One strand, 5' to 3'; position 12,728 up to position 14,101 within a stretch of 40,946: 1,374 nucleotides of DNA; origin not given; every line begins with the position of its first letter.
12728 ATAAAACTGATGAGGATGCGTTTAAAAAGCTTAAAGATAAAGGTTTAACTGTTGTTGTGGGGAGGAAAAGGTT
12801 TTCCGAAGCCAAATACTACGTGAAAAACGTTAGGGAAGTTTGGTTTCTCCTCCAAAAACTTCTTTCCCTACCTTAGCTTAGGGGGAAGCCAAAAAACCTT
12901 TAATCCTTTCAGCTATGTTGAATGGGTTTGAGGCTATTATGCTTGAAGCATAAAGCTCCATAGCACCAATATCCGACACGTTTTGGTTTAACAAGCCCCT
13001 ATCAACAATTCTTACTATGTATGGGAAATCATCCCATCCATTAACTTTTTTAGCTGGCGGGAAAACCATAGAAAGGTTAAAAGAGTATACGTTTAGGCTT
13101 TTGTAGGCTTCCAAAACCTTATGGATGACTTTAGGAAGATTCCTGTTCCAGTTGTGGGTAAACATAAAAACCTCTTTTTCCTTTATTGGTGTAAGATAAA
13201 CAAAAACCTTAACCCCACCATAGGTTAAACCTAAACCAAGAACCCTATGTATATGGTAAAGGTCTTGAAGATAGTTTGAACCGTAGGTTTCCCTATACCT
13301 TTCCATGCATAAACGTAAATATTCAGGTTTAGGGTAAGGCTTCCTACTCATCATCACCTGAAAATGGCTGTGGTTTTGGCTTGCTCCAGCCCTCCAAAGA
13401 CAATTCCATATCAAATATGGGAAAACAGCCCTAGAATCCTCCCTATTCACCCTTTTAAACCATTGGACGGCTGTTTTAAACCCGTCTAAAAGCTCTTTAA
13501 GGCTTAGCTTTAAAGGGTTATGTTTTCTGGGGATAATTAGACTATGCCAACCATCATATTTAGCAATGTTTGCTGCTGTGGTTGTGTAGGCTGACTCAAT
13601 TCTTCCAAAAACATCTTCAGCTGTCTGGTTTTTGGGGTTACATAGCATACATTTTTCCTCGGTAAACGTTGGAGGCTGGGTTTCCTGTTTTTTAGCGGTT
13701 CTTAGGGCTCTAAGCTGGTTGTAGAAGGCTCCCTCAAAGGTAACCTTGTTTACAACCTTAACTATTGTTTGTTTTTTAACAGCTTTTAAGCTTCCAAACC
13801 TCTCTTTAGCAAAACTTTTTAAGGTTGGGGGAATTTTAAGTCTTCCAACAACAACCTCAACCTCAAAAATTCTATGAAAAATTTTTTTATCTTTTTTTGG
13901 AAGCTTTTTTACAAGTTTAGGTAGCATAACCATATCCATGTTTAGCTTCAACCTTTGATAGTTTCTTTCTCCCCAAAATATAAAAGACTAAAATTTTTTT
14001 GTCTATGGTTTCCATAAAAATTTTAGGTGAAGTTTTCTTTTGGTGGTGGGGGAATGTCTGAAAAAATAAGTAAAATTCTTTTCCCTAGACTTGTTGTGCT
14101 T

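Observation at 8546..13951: Compact five-gene trehalose cluster without canonical OtsA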

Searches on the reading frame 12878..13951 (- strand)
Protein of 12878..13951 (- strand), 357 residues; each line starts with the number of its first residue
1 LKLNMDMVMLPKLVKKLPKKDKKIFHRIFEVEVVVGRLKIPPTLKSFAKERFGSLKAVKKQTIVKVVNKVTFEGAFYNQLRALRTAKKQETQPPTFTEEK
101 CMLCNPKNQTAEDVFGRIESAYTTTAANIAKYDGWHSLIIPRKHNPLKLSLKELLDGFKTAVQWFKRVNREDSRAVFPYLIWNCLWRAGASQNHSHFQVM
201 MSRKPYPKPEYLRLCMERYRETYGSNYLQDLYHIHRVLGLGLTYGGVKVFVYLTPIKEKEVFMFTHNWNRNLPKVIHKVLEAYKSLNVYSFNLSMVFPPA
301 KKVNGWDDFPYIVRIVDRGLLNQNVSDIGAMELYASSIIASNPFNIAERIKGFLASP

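Call 3: search_protein_families(library=pfam, proteins=[window:12878-13951:-])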
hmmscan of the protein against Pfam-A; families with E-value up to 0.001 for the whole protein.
window:12878-13951:- (357 aa): 0 families

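Call 4: search_protein_families(library=ncbifam, proteins=[window:12878-13951:-])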
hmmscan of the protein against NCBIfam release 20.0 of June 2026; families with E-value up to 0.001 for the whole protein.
window:12878-13951:- (357 aa): 0 families

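Call 9: search_protein_families(library=pfam, proteins=[window:12878-13951:-], max_evalue=10)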
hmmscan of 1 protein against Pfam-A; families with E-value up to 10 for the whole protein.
window:12878-13951:- (357 aa): 2 families
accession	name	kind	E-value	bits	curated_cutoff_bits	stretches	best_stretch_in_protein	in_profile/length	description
PF05995.18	CDO_I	-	0.11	12.4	23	1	211-259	116-164/170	Cysteine dioxygenase type I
PF19327.4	Ap4A_phos_N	-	0.12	12.3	23.1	1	182-200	140-158/177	Ap4A phosphorylase N-terminal domain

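Call 10: search_solved_structures(query=window:12878-13951:-, max_evalue=10, show_alignments=2)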
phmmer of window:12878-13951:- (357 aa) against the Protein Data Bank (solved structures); distinct sequences matched with E-value up to 10: 3.
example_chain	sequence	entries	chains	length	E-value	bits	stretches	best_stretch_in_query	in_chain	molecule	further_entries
4i5t_A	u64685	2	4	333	0.061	15.7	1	168-241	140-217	5',5'''-P-1,P-4-tetraphosphate phosphorylase 2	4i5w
8rw9_E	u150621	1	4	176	1.7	11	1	8-82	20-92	S-layer protein sap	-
8rwf_A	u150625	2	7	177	1.7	11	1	8-82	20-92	S-layer protein sap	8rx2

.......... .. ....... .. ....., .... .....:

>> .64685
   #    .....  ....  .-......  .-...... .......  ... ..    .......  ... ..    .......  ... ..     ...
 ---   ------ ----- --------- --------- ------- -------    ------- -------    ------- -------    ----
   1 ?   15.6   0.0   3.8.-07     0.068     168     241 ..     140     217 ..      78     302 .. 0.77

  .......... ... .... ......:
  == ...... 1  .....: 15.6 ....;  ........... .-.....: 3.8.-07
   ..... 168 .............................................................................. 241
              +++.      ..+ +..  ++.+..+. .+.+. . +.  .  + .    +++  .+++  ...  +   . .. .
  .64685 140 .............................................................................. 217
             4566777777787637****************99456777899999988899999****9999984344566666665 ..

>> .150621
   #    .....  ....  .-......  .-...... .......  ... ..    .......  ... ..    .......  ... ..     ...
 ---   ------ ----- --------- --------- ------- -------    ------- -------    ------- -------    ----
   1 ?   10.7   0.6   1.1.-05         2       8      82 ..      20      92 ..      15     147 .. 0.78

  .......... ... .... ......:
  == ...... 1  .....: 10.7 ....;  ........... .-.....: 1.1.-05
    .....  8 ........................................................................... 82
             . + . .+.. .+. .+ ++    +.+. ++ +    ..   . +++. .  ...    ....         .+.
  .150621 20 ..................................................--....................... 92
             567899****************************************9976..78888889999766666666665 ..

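Call 22: find_homologous_proteins(query=window:12878-13951:-, max_evalue=0.001)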
Query window:12878-13951:- (357 aa): 800 proteins with E <= 0.001 among 2290 candidates; the best 120 are listed.
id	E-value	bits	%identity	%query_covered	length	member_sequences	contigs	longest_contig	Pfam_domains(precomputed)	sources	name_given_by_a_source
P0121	7.3e-240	813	100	99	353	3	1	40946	-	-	-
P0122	7.1e-149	514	62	97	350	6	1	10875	-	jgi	jgi:ATP adenylyltransferase/5',5'''-P-1,P-4-tetraphosphate phosphorylase II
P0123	4.2e-147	508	61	97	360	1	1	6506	-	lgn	-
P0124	6.6e-118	412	53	97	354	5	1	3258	-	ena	-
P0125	7.3e-118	412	52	96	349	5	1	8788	-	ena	-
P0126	8.1e-114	399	51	97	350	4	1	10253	-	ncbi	-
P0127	1.3e-112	395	50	99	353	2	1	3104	-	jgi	jgi:hypothetical protein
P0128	3.0e-112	393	48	97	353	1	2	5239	-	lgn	-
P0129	7.8e-112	392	50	97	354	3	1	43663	-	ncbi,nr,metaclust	ncbi:MAG: hypothetical protein AYL30_000280 [Candidatus Hecatellales archaeon B24]|nr:MAG: hypotheti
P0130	6.2e-111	389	49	97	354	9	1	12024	-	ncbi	ncbi:MAG: hypothetical protein ACXQTQ_05070 [Candidatus Hecatellaceae archaeon]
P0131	1.3e-104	368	47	99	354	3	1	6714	-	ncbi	-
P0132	1.3e-100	355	44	96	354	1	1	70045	-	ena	-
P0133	1.7e-94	335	43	97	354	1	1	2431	-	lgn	-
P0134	5.4e-91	323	43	96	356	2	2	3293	-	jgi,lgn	jgi:hypothetical protein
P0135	9.8e-91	323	45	97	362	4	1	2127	-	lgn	-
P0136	3.0e-89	318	44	98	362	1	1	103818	-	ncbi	-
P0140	1.1e-87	313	43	97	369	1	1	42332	-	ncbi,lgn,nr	ncbi:MAG: hypothetical protein HY676_00200 [Chloroflexi bacterium]|nr:hypothetical protein [Chlorofl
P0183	3.4e-83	298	42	97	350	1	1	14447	-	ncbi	ncbi:MAG: hypothetical protein R6U44_12360 [Archaeoglobaceae archaeon]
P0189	5.8e-83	297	43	95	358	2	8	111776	-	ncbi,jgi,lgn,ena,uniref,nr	ncbi:hypothetical protein CO058_02215 [candidate division WWE3 bacterium CG_4_9_14_0_2_um_filter_35_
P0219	2.0e-81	292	41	97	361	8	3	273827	-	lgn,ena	-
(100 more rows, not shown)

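Call 25: find_encoding_contigs(protein=P0129, flank=8000, max_places=2)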
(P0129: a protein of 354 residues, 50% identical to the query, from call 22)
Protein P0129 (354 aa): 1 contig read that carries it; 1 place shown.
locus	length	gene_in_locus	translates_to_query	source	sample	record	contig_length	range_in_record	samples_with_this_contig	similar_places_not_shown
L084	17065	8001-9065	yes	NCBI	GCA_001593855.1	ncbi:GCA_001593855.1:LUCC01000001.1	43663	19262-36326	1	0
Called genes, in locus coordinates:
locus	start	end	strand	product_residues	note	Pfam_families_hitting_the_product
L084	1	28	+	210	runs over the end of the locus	PF04402:SIMPL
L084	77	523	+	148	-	PF01726:LexA_DNA_bind (weak)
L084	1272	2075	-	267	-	PF02540:NAD_synthase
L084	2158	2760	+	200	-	PF02223:Thymidylate_kin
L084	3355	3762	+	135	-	PF00571:CBS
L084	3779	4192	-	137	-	PF03412:Peptidase_C39 (weak), PF13529:Peptidase_C39_2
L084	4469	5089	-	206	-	-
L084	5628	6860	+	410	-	PF00595:PDZ (faint), PF00089:Trypsin, PF13365:Trypsin_2, PF17820:PDZ_6 (faint), PF13180:PDZ_2 (weak)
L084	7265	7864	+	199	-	PF01991:vATP-synt_E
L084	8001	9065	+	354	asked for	-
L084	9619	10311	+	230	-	PF13439:Glyco_transf_4 (weak), PF20706:GT4-conflict, PF00534:Glycos_transf_1, PF13692:Glyco_trans_1_4, PF13524:Glyco_trans_1_2 (weak)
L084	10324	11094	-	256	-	PF14801:TrmI-like_N (weak), PF01135:PCMT, PF08704:GCD14, PF13847:Methyltransf_31, PF08241:Methyltransf_11 (weak), PF13649:Methyltransf_25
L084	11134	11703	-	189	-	PF00117:GATase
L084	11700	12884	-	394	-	PF00155:Aminotran_1_2, PF01053:Cys_Met_Meta_PP (weak), PF01041:DegT_DnrJ_EryC1 (weak)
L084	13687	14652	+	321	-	PF01680:SOR_SNZ, PF05690:ThiG (weak)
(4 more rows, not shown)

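Call 26: find_encoding_contigs(protein=P0140, flank=8000, max_places=2)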
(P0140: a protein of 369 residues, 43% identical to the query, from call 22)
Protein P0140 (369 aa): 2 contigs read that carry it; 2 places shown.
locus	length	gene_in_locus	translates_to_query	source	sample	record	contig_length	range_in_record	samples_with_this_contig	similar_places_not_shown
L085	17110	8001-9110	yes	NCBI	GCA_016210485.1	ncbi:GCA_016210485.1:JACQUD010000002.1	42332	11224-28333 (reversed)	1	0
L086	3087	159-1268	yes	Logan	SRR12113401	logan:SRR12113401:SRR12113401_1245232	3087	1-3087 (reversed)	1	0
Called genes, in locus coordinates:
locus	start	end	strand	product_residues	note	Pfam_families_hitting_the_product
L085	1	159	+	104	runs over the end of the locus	-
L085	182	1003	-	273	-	PF01925:TauE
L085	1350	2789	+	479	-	PF13522:GATase_6, PF13537:GATase_7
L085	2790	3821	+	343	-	PF00586:AIRS, PF02769:AIRS_C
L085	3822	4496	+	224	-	PF12838:Fer4_7 (faint), PF12797:Fer4_2 (faint), PF00037:Fer4 (faint), PF13187:Fer4_9 (faint), PF13247:Fer4_11 (weak)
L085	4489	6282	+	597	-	PF02730:AFOR_N, PF01314:AFOR_C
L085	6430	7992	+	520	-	PF02142:MGS, PF01808:AICARFT_IMPCHas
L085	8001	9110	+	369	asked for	-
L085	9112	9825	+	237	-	PF00535:Glycos_transf_2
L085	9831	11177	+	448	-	PF07690:MFS_1, PF12832:MFS_1_like (weak), PF06779:MFS_4 (weak), PF07690:MFS_1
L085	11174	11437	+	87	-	-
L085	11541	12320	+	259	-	PF03309:Pan_kinase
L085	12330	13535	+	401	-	PF02441:Flavoprotein, PF04127:DFP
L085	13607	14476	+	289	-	PF02219:MTHFR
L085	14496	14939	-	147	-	PF00932:LTD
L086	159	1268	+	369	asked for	-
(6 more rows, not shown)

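Call 27: find_encoding_contigs(protein=P0189, flank=5000, max_places=1)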
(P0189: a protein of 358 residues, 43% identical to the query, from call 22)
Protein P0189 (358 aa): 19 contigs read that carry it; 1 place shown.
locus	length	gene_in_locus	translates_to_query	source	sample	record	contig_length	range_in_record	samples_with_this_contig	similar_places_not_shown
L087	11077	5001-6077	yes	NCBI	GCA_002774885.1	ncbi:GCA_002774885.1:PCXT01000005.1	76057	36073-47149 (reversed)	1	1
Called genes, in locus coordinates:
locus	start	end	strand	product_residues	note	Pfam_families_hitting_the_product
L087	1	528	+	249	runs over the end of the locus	PF02463:SMC_N (faint), PF00005:ABC_tran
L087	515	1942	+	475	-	PF19295:SufBD_N, PF01458:SUFBD_core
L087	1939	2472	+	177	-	PF01458:SUFBD_core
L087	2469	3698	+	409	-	PF00266:Aminotran_5, PF00155:Aminotran_1_2 (faint)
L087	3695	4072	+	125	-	PF01592:NifU_N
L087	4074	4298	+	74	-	PF08984:DUF1858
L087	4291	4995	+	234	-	PF00970:FAD_binding_6, PF00175:NAD_binding_1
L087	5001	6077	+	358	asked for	-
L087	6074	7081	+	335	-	PF03462:PCRF, PF00472:RF-1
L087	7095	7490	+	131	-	-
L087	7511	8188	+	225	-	PF00005:ABC_tran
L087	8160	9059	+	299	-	PF18075:FtsX_ECD, PF02687:FtsX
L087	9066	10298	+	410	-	PF24568:CC_PcsB (weak), PF01551:Peptidase_M23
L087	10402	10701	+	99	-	-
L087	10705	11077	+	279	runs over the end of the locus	PF00188:CAP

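Call 28: find_encoding_contigs(protein=P0136, flank=5000, max_places=1)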
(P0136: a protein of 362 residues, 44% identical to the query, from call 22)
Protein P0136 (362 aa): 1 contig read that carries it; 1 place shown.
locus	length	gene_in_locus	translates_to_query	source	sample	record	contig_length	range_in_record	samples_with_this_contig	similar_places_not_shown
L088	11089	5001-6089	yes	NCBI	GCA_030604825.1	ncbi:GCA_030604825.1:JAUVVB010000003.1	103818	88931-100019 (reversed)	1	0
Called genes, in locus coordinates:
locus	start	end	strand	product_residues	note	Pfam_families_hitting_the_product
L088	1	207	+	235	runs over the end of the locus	PF01479:S4 (weak), PF01728:FtsJ, PF08241:Methyltransf_11 (weak)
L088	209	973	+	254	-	PF02129:Peptidase_S15, PF20434:BD-FAE (faint), PF00561:Abhydrolase_1, PF12146:Hydrolase_4, PF12697:Abhydrolase_6, PF00326:Peptidase_S9, PF02230:Abhydrolase_2 (faint), PF12146:Hydrolase_4 (weak)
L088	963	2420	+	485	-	PF13522:GATase_6, PF13537:GATase_7, PF00156:Pribosyltran (weak)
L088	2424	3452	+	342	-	PF00586:AIRS, PF02769:AIRS_C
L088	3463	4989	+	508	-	PF02142:MGS, PF01808:AICARFT_IMPCHas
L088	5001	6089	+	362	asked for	-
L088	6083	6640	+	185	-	PF13302:Acetyltransf_3, PF00583:Acetyltransf_1, PF13420:Acetyltransf_4, PF13523:Acetyltransf_8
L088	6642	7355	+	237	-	PF00535:Glycos_transf_2, PF13641:Glyco_tranf_2_3 (weak)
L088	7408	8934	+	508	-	PF00857:Isochorismatase, PF02749:QRPTase_N, PF01729:QRPTase_C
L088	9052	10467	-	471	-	PF01171:ATP_bind_3, PF11734:TilS_C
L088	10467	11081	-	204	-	PF00300:His_Phos_1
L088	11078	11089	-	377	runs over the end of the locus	PF16491:Peptidase_M48_N, PF05569:Peptidase_M56 (weak), PF01435:Peptidase_M48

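Call 29: find_encoding_contigs(protein=P0183, flank=5000, max_places=1)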
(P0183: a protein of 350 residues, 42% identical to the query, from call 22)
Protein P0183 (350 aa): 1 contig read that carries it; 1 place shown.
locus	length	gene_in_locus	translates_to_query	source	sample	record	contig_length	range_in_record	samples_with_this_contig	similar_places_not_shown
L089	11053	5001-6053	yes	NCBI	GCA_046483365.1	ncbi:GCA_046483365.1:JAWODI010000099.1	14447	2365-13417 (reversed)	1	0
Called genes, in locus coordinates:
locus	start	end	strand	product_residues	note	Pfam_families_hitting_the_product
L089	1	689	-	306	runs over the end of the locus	PF01040:UbiA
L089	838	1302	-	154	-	-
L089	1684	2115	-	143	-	-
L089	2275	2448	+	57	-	PF01402:RHH_1 (weak)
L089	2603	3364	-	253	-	PF03567:Sulfotransfer_2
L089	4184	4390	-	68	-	PF17341:DUF5371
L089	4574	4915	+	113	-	PF02627:CMD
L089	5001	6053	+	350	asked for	-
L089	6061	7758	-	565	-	PF00343:Phosphorylase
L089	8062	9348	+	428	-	PF00483:NTP_transferase, PF24894:Hexapep_GlmU (faint), PF25084:LbH_EIF2B, PF00132:Hexapep (faint), PF25087:GMPPB_C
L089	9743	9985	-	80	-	-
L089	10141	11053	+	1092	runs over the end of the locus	PF02518:HATPase_c, PF14417:MEDS, PF00989:PAS, PF13426:PAS_9, PF08447:PAS_3, PF00989:PAS, PF13426:PAS_9, PF00989:PAS, +12 more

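Call 30: find_encoding_contigs(protein=P0219, flank=5000, max_places=1)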
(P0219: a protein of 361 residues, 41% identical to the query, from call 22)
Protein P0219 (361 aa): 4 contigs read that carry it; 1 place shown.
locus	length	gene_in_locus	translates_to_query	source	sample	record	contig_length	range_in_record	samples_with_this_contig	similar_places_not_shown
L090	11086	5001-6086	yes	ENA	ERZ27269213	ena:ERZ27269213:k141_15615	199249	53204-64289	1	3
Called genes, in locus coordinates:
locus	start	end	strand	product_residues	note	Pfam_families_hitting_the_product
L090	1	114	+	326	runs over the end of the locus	PF13144:ChapFlgA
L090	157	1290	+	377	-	PF02119:FlgI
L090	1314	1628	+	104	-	PF10135:Rod-binding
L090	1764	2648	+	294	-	-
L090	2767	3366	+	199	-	PF00891:Methyltransf_2 (weak), PF05175:MTS, PF10294:Methyltransf_16, PF06325:PrmA, PF13847:Methyltransf_31, PF08241:Methyltransf_11, PF08242:Methyltransf_12, PF13649:Methyltransf_25, +1 more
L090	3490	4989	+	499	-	PF08323:Glyco_transf_5, PF13439:Glyco_transf_4 (faint), PF00534:Glycos_transf_1, PF13692:Glyco_trans_1_4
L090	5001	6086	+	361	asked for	-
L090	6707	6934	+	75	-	-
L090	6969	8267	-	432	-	PF22515:DUF6996, PF22518:DUF6997, PF23871:DUF7226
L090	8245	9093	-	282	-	PF02086:MethyltransfD12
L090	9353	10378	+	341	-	PF06662:C5-epim_C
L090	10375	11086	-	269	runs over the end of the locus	PF00768:Peptidase_S11, PF02113:Peptidase_S13 (weak), PF13354:Beta-lactamase2 (weak)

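Call 37: predict_structure(alignment_id=A2)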
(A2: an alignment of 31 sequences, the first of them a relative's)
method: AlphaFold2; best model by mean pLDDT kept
length: 353 residues; sequences in the alignment: 31
mean_pLDDT: 91.2   pTM: 0.91
mean pLDDT of the five models: 91.2, 90.3, 89.7, 89.1, 88.3
residues with pLDDT >= 90: 265; 70-90: 64; 50-70: 24; < 50: 0
segments of 3 or more residues with pLDDT < 50: none
pLDDT, mean of each block of 10 residues (from residue 1): 95 98 98 94 89 91 96 86 58 78 93 96 86 93 92 97 97 96 68 95 97 98 98 98 98 95 95 96 92 97 96 82 70 91 96 77
secondary structure, 60 per line:
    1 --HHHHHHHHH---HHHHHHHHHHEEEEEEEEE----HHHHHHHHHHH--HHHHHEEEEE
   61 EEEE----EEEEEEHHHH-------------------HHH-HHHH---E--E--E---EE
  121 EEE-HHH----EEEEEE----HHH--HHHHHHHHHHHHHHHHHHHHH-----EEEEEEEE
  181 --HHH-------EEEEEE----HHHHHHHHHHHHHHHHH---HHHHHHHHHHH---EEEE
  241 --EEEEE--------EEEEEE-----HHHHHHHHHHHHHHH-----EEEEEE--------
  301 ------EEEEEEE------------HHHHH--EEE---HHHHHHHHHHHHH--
elements in order: H3-11 H15-24 E25-33 H38-48 H51-55 E56-64 E69-74 H75-78 H102-105 E119-123 E132-137 H147-167 E173-180 E193-198 H203-219 H223-233 E237-240 E243-247 E256-261 H267-281 E287-292 E307-313 H326-330 E333-335 H339-351

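Call 40: fold_search(model_id=the predicted structure, library=pdb)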
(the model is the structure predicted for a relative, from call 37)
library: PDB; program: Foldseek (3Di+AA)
matches with E <= 10: 573; with E <= 0.001: 27
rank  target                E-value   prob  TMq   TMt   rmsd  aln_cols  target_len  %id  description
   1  2h39_A                3.1e-11  1.00  0.59  0.67   5.2       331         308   17  Crystal Structure of an ADP-Glucose Phosphorylase from Arabidopsis thaliana with bound ADP-Glucose (released 2006-06-13)
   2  2h39_B                8.0e-11  1.00  0.60  0.67   5.1       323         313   16  Crystal Structure of an ADP-Glucose Phosphorylase from Arabidopsis thaliana with bound ADP-Glucose (released 2006-06-13)
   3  1z84_A                1.1e-10  1.00  0.60  0.67   4.4       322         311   16  X-ray structure of galt-like protein from arabidopsis thaliana at5g18200 (released 2005-04-19)
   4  1z84_B                1.5e-10  1.00  0.59  0.67   5.7       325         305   15  X-ray structure of galt-like protein from arabidopsis thaliana at5g18200 (released 2005-04-19)
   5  1zwj_A                1.8e-10  1.00  0.57  0.66   4.9       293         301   17  X-ray structure of galt-like protein from arabidopsis thaliana AT5G18200 (released 2005-06-14)
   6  6k5z_B                3.8e-10  1.00  0.56  0.62   8.7       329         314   13  Structure of uridylyltransferase (released 2019-12-18)
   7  6k9z_B                8.9e-10  1.00  0.50  0.58  11.0       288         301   14  STRUCTURE OF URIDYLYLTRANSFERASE MUTANT (released 2019-12-18)
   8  6k9z_A                1.7e-09  1.00  0.54  0.61   9.5       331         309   13  STRUCTURE OF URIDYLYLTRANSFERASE MUTANT (released 2019-12-18)
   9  1zwj_B                2.1e-09  1.00  0.58  0.67   5.6       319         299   16  X-ray structure of galt-like protein from arabidopsis thaliana AT5G18200 (released 2005-06-14)
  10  5in3_B                3.2e-09  1.00  0.57  0.60   6.3       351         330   16  Crystal structure of glucose-1-phosphate bound nucleotidylated human galactose-1-phosphate uridylyltransferase (released 2016-03-30)
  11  1hxp_A                3.4e-09  1.00  0.56  0.58   5.9       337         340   14  NUCLEOTIDE TRANSFERASE (released 1996-11-08)
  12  6gqd                  3.4e-09  1.00  0.58  0.59   6.8       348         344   16  Structure of human galactose-1-phosphate uridylyltransferase (GALT), with crystallization epitope mutations A21Y:A22T:T2 (released 2018-07-18)
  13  5in3_A                3.4e-09  1.00  0.57  0.61   7.0       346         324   15  Crystal structure of glucose-1-phosphate bound nucleotidylated human galactose-1-phosphate uridylyltransferase (released 2016-03-30)
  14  6k5z_A                4.0e-09  1.00  0.54  0.60   8.7       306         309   13  Structure of uridylyltransferase (released 2019-12-18)
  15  1hxq_A                1.0e-08  1.00  0.55  0.57   8.4       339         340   13  THE STRUCTURE OF NUCLEOTIDYLATED GALACTOSE-1-PHOSPHATE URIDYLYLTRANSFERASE FROM ESCHERICHIA COLI AT 1.86 ANGSTROMS RES (released 1997-10-22)
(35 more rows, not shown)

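Call 57: find_related_loci(query=A2, collection=metagenome_contigs, flank=6000)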
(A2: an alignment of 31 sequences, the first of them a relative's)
Query A2 (353 aa) in metagenome_contigs; peptide patterns used: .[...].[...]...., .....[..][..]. (x = any residue, [..] = any of these).
600 stretches matched a pattern (row limit reached: there are more); 527 encode a relative of the query (tblastn E <= 1e-3); the best 80 are kept; 80 distinct loci.
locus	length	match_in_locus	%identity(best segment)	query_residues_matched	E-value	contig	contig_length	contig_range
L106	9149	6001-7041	53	1-347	3e-125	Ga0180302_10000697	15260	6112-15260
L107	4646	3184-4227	48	1-347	3e-118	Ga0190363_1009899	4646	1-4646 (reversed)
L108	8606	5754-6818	48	2-351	2e-116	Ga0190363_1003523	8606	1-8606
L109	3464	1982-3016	47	1-347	2e-113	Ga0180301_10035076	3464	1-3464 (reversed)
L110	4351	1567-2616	44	3-347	5e-99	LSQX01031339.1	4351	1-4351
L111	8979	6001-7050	44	3-347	2e-98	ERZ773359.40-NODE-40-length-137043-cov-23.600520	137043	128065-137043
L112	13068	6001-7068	43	1-350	3e-98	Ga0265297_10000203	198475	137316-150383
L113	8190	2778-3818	44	3-343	9e-97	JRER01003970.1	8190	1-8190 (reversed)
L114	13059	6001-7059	43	3-349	7e-95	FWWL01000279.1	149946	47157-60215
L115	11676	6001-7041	45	2-347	1e-94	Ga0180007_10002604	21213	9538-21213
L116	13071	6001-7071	43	1-351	5e-94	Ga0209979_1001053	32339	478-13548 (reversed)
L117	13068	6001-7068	43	3-352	2e-93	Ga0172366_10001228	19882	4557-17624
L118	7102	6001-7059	43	2-348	2e-93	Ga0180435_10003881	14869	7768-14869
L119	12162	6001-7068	43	3-352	2e-93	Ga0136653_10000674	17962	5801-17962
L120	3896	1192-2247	43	3-348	8e-94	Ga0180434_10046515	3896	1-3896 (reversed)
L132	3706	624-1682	41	6-351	2e-91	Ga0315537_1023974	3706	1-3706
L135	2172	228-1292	40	1-346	9e-94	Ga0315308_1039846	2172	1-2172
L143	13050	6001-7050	41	6-347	3e-89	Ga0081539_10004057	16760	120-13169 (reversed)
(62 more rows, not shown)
